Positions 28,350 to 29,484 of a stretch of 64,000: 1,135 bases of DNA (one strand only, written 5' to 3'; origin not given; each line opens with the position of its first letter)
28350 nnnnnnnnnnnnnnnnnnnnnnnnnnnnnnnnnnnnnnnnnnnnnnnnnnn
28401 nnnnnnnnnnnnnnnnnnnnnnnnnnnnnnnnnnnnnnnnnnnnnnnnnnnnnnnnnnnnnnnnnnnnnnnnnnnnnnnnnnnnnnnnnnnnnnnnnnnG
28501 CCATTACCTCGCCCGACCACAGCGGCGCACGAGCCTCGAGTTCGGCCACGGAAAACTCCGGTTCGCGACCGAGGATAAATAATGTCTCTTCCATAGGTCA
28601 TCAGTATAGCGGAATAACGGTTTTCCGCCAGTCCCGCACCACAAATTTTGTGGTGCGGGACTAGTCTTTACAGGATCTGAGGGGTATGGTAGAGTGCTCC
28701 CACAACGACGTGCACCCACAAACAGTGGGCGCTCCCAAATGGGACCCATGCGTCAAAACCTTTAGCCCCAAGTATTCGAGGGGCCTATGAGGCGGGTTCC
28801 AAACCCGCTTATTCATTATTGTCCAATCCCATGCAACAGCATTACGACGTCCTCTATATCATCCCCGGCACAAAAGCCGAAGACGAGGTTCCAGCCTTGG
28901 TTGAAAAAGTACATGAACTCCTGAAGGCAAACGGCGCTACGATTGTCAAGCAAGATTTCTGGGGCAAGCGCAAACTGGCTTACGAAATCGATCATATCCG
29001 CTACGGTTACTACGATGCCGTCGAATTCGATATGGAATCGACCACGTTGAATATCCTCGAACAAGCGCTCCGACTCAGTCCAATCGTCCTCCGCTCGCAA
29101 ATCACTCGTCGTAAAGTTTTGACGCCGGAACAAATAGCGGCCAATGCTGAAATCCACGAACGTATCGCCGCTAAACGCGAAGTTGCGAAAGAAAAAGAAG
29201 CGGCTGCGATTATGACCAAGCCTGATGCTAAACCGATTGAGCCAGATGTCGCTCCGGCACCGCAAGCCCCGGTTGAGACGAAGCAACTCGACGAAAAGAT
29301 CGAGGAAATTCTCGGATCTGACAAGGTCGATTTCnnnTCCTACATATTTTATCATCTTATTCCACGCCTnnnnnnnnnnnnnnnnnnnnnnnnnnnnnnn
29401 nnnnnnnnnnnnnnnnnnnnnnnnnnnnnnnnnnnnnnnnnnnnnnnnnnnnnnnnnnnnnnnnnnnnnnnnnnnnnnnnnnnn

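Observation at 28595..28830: Structured ~130-nt rpsF leader and a 33-bp perfect palindrome between divergent promoters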

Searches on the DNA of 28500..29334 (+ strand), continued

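Call 87: search_with_rna_model(model_id=R2, source=L002, start=2050, end=2270, filters=off, max_evalue=10, show_alignments=2)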
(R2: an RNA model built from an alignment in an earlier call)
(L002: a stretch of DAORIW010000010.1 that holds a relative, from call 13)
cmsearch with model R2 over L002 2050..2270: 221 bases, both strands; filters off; matches with E-value up to 10: 8.
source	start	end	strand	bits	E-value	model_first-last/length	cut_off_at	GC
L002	2146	2167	+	0.7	2.4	9-27/44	no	0.55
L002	2188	2197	-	-0.4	4.5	1-44/44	no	0.5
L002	2064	2104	+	-0.5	4.8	1-44/44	no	0.27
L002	2131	2140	-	-0.7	5.4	1-44/44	no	0.2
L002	2129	2138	+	-0.7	5.4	1-44/44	no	0.2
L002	2186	2233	+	-1.3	7.9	1-44/44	no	0.52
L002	2238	2250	-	-1.6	9.9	12-24/44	no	0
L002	2215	2220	-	-1.6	10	1-44/44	no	0.5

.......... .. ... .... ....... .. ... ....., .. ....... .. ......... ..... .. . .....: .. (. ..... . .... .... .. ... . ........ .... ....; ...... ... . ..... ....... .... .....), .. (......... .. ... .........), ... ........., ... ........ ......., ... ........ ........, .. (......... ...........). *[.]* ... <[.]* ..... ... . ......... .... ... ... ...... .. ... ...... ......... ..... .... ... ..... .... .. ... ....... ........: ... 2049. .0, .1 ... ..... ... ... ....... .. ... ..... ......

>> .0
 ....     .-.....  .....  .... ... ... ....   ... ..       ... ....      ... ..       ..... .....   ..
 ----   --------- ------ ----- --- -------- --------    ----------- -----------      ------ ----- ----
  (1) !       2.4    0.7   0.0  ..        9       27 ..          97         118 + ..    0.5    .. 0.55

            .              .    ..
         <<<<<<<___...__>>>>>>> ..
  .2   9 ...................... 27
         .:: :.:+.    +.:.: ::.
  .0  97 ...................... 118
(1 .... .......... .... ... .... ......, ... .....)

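Call 88: search_with_rna_model(model_id=R2, source=L003, start=2760, end=2985, filters=off, max_evalue=10, show_alignments=2)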
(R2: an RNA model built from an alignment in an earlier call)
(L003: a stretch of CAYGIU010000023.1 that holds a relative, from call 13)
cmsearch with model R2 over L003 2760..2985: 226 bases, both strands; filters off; matches with E-value up to 10: 7.
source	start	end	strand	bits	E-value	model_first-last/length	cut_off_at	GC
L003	2915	2951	+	3.8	0.37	5-42/44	no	0.38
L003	2907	2944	-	3.3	0.5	1-44/44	no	0.39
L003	2848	2863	+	-0.4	4.8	1-44/44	no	0.5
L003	2795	2802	-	-0.9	6.6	1-44/44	no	0.25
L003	2897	2904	+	-1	6.8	1-44/44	no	0.25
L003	2793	2800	+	-1.3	8.3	1-44/44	no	0.38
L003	2974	2981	-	-1.4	8.5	1-44/44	no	0.5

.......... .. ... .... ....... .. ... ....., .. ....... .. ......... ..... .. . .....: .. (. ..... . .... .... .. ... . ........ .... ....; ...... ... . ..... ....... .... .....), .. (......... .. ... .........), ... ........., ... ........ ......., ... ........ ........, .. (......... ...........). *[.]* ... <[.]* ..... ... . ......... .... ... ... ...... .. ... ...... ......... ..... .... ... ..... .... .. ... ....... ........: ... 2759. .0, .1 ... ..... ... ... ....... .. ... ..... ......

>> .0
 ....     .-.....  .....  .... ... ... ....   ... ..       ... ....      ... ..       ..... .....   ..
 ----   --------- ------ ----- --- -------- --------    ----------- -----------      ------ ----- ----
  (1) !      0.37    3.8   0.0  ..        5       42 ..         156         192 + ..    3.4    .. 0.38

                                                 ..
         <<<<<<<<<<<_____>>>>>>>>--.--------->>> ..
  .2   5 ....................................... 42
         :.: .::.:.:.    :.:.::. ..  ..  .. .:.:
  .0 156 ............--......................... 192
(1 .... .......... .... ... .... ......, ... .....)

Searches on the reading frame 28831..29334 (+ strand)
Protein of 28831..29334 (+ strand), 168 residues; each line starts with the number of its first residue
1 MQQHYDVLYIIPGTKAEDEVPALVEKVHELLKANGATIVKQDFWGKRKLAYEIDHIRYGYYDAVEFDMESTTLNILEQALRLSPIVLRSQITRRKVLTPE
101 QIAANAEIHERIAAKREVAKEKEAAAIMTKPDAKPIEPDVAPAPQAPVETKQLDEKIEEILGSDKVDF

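Call 11: find_homologous_proteins(query=window:28831-29334:+)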
Query window:28831-29334:+ (168 aa): 68 proteins with E <= 0.001 among 193 candidates.
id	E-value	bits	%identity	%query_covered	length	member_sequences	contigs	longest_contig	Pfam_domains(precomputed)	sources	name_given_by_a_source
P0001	1.2e-101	355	99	100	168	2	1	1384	PF01250.23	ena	-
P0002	3.8e-85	302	82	100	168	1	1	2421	PF01250.23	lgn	-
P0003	5.3e-83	295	80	100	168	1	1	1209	PF01250.23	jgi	jgi:small subunit ribosomal protein S6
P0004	7.9e-81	288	78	100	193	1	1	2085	PF01250.23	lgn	-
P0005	1.4e-80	287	80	100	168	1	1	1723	PF01250.23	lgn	-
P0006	1.1e-79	284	79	100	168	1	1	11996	PF01250.23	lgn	-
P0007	2.1e-78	280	77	100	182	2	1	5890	PF01250.23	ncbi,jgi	-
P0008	2.4e-77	276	78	100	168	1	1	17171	PF01250.23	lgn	-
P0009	7.4e-77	275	76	100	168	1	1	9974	PF01250.23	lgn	-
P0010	4.8e-75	269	75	100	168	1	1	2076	PF01250.23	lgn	-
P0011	3.0e-74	266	74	100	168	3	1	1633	PF01250.23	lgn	-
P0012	7.1e-72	259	73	100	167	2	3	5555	PF01250.23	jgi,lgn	jgi:small subunit ribosomal protein S6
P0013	1.7e-71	257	70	100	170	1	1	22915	PF01250.23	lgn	-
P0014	3.0e-70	253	72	100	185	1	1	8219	PF01250.23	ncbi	-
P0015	5.4e-70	252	73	100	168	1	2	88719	PF01250.23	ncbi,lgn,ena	-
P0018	6.4e-66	239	68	100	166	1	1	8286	PF01250.23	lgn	-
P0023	1.9e-60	221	66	99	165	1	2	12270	PF01250.23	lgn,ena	-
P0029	7.0e-53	197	60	100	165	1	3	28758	PF01250.23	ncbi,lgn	-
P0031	3.1e-46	175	53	99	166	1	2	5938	PF01250.23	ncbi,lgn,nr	ncbi:MAG: 30S ribosomal protein S6 [Candidatus Kerfeldbacteria bacterium]|nr:30S ribosomal protein S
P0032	1.9e-45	173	57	82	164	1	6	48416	PF01250.23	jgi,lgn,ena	-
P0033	2.1e-45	173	53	100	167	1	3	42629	PF01250.23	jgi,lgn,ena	-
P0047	6.1e-43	165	51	99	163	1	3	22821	PF01250.23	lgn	-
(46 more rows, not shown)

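Call 13: find_related_loci(query=A1, collection=genome_contigs, flank=3000)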
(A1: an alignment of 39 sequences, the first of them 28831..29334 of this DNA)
Query A1 (168 aa) in genome_contigs; peptide patterns used: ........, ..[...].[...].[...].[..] (x = any residue, [..] = any of these).
600 stretches matched a pattern (row limit reached: there are more); 593 encode a relative of the query (tblastn E <= 1e-3); the best 80 are kept; 80 distinct loci.
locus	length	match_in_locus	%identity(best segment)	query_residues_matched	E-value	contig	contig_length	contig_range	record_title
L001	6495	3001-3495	55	1-168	3e-44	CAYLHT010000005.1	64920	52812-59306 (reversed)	MAG TPA_asm: uncultured Gammaproteobacteria bacterium isolate SRP273308_co1_45 genome assembly, contig: NODE_457_length_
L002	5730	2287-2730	32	4-161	3e-24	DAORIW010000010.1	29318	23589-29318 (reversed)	MAG TPA_asm: bacterium isolate AMR_MDS_5567 NODE_246_length_29318_cov_6.639271, whole genome shotgun sequence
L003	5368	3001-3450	34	4-161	2e-22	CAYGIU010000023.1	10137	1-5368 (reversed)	MAG TPA_asm: uncultured Gammaproteobacteria bacterium isolate ERP113451_co1_191 genome assembly, contig: NODE_8208_lengt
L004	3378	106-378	43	3-93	3e-18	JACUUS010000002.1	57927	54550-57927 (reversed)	MAG: Dehalococcoidia bacterium isolate Kmv37 NODE_183_length_57927_cov_7.358792, whole genome shotgun sequence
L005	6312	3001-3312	37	3-106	4e-18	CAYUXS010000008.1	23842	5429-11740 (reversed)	MAG TPA_asm: uncultured Peptococcaceae bacterium isolate binchicken_co158_26 genome assembly, contig: NODE_1891_length_2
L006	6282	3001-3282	39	1-94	2e-17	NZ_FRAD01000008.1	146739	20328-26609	Hathewaya proteolytica DSM 3090, whole genome shotgun sequence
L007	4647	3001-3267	41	3-91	8e-17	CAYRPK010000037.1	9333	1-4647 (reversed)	MAG TPA_asm: uncultured Eubacteriales bacterium isolate SRP315200_co2_87 genome assembly, contig: NODE_11031_length_9333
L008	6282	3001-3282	36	1-94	5e-16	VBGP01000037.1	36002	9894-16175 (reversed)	MAG: Chloroflexi bacterium isolate CF_81 14_1009_12_40cm_scaffold_812, whole genome shotgun sequence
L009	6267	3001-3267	39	5-93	8e-16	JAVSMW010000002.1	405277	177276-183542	MAG: Thermincola sp. isolate NRBC_bin_10V2 Thermincola_NRBC_Contig_02, whole genome shotgun sequence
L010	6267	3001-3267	39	5-93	6e-16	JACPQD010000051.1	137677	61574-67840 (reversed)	MAG: Chloroflexi bacterium isolate NC_groundwater_644_Ag_B-0.1um_60_123 B_1_S1_Biohub_coassembly_k141_2422068, whole gen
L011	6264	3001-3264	42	1-88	7e-16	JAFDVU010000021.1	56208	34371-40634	MAG: Acidobacteria bacterium isolate SZAS-9 LIN-567__21__length-56208, whole genome shotgun sequence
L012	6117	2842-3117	38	3-94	1e-15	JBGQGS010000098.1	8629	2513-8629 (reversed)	MAG: Candidatus Dormibacteraceae bacterium isolate OBJ2_061818_090_21 k141_1460726_length_8629_cov_28.0545, whole genome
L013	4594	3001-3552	30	3-165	2e-15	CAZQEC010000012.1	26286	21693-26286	MAG TPA_asm: uncultured Candidatus Saccharibacteria bacterium isolate SRP178908_co1_324 genome assembly, contig: NODE_11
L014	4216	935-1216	38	5-96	4e-15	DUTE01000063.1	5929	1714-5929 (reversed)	MAG TPA_asm: Bacillota bacterium isolate AS05jafATM_29 9612_AS05, whole genome shotgun sequence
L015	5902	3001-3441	34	5-160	7e-15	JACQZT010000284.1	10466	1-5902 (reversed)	MAG: Acidobacteria bacterium isolate NC_groundwater_1574_Pr3_B-0.1um_66_12 SR-2_scaffold_141_2008856, whole genome shotg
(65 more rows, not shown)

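Call 14: find_encoding_contigs(protein=P0008, flank=2500, max_places=2)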
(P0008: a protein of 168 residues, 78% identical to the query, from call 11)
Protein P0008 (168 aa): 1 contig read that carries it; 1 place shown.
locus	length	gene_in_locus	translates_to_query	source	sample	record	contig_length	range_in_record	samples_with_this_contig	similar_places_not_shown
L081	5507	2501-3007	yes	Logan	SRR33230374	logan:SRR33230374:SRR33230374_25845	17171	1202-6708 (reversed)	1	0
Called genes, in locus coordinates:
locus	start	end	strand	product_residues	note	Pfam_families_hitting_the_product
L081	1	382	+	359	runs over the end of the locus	PF01926:MMR_HSR1, PF02421:FeoB_N, PF06071:YchF-GTPase_C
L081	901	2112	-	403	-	PF01170:UPF0020, PF01555:N6_N4_Mtase (weak), PF06325:PrmA (weak), PF13847:Methyltransf_31 (faint)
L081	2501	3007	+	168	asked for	PF01250:Ribosomal_S6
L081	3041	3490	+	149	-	PF00436:SSB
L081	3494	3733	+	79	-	PF01084:Ribosomal_S18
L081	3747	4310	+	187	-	PF08207:EFP_N, PF01132:EFP, PF09285:Elong-fact-P_C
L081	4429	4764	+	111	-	-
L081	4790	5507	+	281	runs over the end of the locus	-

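Call 15: find_encoding_contigs(protein=P0015, flank=2500, max_places=2)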
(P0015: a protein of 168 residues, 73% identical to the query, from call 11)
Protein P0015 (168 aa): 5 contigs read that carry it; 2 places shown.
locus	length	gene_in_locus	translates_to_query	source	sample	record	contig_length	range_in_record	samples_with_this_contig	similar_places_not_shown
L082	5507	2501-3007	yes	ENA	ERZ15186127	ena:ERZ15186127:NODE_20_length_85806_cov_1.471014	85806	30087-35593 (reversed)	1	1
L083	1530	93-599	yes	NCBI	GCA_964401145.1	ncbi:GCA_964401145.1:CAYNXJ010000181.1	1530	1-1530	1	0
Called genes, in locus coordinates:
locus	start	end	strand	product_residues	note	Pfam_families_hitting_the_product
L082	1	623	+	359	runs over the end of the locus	PF01926:MMR_HSR1, PF02421:FeoB_N, PF06071:YchF-GTPase_C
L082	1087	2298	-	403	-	PF01170:UPF0020, PF01555:N6_N4_Mtase (weak)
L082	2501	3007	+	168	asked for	PF01250:Ribosomal_S6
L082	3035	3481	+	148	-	PF00436:SSB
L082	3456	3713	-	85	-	-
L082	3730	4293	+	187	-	PF08207:EFP_N, PF01132:EFP, PF09285:Elong-fact-P_C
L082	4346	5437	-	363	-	PF00154:RecA_N, PF08423:Rad51, PF06745:ATPase (faint), PF01637:ATPase_2 (weak), PF27531:MT3502_N (weak), PF21096:RecA_C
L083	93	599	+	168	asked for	PF01250:Ribosomal_S6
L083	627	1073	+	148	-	PF00436:SSB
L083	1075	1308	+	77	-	PF01084:Ribosomal_S18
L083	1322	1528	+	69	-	?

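Call 16: find_encoding_contigs(protein=P0013, flank=2500, max_places=2)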
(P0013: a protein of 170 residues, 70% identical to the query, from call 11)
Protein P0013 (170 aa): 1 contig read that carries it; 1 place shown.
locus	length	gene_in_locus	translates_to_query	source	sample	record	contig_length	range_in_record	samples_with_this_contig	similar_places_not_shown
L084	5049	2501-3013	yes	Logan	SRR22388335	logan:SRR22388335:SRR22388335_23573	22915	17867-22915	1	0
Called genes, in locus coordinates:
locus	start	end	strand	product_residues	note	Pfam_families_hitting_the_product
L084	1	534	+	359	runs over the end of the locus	PF01926:MMR_HSR1, PF02421:FeoB_N (weak), PF06071:YchF-GTPase_C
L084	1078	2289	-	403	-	PF01170:UPF0020, PF06325:PrmA (weak), PF13847:Methyltransf_31 (weak)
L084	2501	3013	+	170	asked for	PF01250:Ribosomal_S6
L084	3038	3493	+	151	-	PF00436:SSB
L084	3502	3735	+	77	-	PF01084:Ribosomal_S18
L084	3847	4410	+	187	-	PF08207:EFP_N, PF01132:EFP, PF09285:Elong-fact-P_C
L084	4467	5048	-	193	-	?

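Call 18: find_encoding_contigs(protein=P0006, flank=1500, max_places=2)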
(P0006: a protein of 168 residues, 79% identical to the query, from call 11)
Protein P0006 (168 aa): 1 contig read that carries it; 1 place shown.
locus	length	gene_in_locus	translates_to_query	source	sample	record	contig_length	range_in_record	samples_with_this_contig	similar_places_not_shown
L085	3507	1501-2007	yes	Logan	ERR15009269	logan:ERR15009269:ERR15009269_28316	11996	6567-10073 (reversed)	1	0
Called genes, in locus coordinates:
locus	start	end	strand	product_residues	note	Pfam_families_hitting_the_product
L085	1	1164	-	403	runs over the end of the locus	PF01170:UPF0020, PF03602:Cons_hypoth95 (faint), PF06325:PrmA (weak)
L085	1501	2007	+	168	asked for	PF01250:Ribosomal_S6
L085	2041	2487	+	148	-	PF00436:SSB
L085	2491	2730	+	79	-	PF01084:Ribosomal_S18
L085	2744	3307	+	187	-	PF08207:EFP_N, PF01132:EFP, PF09285:Elong-fact-P_C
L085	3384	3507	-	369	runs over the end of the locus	PF00154:RecA_N, PF08423:Rad51 (weak), PF06745:ATPase (faint), PF13481:AAA_25 (faint), PF01637:ATPase_2 (faint), PF27531:MT3502_N (weak), PF21096:RecA_C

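Call 19: find_encoding_contigs(protein=P0018, flank=1500, max_places=2)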
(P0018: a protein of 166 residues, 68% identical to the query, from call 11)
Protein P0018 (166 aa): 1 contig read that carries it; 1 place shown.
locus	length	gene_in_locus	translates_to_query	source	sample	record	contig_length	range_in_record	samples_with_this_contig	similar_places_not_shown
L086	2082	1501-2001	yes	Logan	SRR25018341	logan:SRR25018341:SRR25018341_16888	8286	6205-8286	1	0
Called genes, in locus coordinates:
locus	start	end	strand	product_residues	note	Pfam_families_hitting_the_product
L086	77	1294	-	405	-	PF01170:UPF0020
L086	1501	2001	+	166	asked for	PF01250:Ribosomal_S6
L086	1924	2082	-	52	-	?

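Call 20: find_encoding_contigs(protein=P0023, flank=1500, max_places=2)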
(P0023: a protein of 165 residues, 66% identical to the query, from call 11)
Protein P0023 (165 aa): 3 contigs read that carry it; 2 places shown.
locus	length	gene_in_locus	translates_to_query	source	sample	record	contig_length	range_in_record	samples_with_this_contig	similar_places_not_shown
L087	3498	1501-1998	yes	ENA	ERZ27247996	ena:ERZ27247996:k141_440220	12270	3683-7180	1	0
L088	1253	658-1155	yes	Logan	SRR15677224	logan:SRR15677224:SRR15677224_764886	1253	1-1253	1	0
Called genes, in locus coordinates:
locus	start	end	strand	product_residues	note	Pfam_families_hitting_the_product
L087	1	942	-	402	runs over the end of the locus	PF01170:UPF0020, PF01555:N6_N4_Mtase (weak), PF13847:Methyltransf_31 (faint)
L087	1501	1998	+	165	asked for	PF01250:Ribosomal_S6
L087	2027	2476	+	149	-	PF00436:SSB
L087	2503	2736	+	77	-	PF01084:Ribosomal_S18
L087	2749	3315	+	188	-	PF08207:EFP_N, PF01132:EFP, PF09285:Elong-fact-P_C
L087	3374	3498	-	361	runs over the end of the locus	PF00154:RecA_N, PF08423:Rad51, PF06745:ATPase (faint), PF13481:AAA_25 (faint), PF01637:ATPase_2 (weak), PF27531:MT3502_N (weak), PF21096:RecA_C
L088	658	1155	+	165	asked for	PF01250:Ribosomal_S6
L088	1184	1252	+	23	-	?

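Call 21: find_encoding_contigs(protein=P0029, flank=1500, max_places=2)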
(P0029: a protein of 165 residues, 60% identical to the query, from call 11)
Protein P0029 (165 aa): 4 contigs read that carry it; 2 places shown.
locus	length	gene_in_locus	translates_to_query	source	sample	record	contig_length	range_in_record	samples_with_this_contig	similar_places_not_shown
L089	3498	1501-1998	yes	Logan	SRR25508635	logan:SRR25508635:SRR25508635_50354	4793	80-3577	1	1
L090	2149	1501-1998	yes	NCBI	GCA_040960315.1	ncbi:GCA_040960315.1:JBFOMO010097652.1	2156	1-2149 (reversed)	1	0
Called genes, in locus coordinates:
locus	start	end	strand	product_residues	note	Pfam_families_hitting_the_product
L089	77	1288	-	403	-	PF01170:UPF0020, PF01555:N6_N4_Mtase (faint)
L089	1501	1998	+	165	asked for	PF01250:Ribosomal_S6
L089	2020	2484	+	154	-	PF00436:SSB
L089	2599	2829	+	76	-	PF01084:Ribosomal_S18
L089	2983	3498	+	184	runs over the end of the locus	PF08207:EFP_N, PF01132:EFP, PF09285:Elong-fact-P_C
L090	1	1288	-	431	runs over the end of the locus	?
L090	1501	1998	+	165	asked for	PF01250:Ribosomal_S6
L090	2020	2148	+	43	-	?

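Call 37: find_encoding_contigs(protein=P0032, flank=1500, max_places=3)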
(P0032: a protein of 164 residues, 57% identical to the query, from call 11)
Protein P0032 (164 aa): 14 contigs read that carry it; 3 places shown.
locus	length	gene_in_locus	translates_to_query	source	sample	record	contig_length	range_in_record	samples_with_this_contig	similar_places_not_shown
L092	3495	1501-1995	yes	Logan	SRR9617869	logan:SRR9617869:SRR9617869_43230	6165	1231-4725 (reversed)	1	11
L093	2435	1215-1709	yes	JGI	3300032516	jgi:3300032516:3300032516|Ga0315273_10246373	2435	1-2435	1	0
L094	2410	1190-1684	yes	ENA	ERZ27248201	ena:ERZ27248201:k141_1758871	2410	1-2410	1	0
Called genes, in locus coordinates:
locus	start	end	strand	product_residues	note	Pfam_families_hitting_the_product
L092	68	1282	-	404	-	PF01170:UPF0020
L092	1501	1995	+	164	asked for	PF01250:Ribosomal_S6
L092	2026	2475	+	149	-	PF00436:SSB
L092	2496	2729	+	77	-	PF01084:Ribosomal_S18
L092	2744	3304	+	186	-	PF08207:EFP_N, PF01132:EFP, PF09285:Elong-fact-P_C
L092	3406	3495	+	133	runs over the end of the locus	-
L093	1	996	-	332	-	?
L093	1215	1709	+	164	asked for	PF01250:Ribosomal_S6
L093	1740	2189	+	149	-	PF00436:SSB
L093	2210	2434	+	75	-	?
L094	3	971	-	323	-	?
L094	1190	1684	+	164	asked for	PF01250:Ribosomal_S6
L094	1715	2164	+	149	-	PF00436:SSB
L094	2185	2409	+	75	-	?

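Call 38: find_encoding_contigs(protein=P0033, flank=1500, max_places=3)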
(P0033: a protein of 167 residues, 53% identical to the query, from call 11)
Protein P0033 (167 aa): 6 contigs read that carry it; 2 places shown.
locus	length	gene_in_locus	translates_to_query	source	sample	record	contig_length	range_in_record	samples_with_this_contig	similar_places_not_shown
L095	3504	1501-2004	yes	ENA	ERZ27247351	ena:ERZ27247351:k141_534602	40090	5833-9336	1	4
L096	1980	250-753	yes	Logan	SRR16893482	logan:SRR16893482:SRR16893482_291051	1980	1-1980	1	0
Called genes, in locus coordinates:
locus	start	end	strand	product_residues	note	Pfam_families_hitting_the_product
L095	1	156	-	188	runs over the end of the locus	-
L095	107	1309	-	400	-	PF01170:UPF0020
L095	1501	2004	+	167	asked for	PF01250:Ribosomal_S6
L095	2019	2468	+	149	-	PF00436:SSB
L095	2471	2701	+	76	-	PF01084:Ribosomal_S18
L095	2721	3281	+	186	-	PF08207:EFP_N, PF01132:EFP, PF09285:Elong-fact-P_C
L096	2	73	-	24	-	?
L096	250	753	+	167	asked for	PF01250:Ribosomal_S6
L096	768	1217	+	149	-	PF00436:SSB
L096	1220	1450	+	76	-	PF01084:Ribosomal_S18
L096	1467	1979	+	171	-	?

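Call 39: find_encoding_contigs(protein=P0047, flank=1500, max_places=3)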
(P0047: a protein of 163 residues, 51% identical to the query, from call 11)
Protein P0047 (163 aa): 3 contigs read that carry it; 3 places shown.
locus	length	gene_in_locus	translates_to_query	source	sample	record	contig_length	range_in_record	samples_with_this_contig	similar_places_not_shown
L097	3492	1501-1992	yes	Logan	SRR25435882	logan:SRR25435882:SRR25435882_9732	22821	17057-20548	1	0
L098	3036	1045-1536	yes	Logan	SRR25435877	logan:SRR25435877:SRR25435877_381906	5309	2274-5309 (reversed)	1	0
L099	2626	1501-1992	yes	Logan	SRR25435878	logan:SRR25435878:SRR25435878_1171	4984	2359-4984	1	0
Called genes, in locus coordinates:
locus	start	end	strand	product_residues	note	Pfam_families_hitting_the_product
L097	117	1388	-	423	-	PF01170:UPF0020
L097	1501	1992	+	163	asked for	PF01250:Ribosomal_S6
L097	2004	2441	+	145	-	PF00436:SSB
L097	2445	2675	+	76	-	PF01084:Ribosomal_S18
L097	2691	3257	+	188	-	PF08207:EFP_N, PF01132:EFP, PF09285:Elong-fact-P_C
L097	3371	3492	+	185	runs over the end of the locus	-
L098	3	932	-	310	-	?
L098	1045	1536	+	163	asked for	PF01250:Ribosomal_S6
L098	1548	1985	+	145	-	PF00436:SSB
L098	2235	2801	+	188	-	PF08207:EFP_N, PF01132:EFP, PF09285:Elong-fact-P_C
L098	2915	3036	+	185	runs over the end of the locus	-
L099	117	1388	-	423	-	PF01170:UPF0020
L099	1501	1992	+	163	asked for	PF01250:Ribosomal_S6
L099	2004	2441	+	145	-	PF00436:SSB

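Call 40: find_encoding_contigs(protein=P0031, flank=1500, max_places=3)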
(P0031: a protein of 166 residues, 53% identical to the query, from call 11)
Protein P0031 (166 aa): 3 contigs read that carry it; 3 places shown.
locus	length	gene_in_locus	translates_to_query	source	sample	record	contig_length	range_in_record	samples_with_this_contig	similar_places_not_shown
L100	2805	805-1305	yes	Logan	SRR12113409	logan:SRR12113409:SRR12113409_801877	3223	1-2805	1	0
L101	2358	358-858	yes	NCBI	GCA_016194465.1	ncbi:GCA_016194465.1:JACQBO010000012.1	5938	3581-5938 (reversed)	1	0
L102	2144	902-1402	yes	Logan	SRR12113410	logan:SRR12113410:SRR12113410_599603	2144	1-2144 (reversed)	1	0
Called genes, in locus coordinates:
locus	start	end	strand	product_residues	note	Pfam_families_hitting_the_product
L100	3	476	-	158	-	?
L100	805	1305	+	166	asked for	PF01250:Ribosomal_S6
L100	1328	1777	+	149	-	PF00436:SSB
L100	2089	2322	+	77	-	PF01084:Ribosomal_S18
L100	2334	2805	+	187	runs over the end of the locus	PF08207:EFP_N, PF01132:EFP, PF09285:Elong-fact-P_C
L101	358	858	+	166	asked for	PF01250:Ribosomal_S6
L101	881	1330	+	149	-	PF00436:SSB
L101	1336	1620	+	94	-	PF01541:GIY-YIG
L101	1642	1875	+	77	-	PF01084:Ribosomal_S18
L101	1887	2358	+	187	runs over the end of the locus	PF08207:EFP_N, PF01132:EFP, PF09285:Elong-fact-P_C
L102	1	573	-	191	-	?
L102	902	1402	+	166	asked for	PF01250:Ribosomal_S6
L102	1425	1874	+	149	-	PF00436:SSB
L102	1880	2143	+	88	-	?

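Call 42: find_encoding_contigs(protein=P0001, flank=1500, max_places=3)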
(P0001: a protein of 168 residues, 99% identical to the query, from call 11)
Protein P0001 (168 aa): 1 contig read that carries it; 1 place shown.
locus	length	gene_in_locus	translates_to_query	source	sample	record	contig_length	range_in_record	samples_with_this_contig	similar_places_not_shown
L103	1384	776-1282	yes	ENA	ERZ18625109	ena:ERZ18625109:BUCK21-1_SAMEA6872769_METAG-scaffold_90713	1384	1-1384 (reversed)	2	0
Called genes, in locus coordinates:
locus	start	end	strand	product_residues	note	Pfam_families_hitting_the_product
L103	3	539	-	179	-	?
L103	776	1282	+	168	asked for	PF01250:Ribosomal_S6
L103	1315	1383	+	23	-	?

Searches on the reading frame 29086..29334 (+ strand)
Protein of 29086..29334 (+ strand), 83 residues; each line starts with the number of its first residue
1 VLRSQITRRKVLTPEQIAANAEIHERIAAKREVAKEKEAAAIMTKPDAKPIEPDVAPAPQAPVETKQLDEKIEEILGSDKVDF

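Call 36: find_related_loci(query=A3, collection=metagenome_contigs, flank=2500)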
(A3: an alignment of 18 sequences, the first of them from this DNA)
Query A3 (83 aa) in metagenome_contigs; peptide patterns used: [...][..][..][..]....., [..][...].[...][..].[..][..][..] (x = any residue, [..] = any of these).
600 stretches matched a pattern (row limit reached: there are more); 1 encode a relative of the query (tblastn E <= 1e-3); 1 distinct loci.
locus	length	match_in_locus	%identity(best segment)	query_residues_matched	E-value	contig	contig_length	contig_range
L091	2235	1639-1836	38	1-79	1e-7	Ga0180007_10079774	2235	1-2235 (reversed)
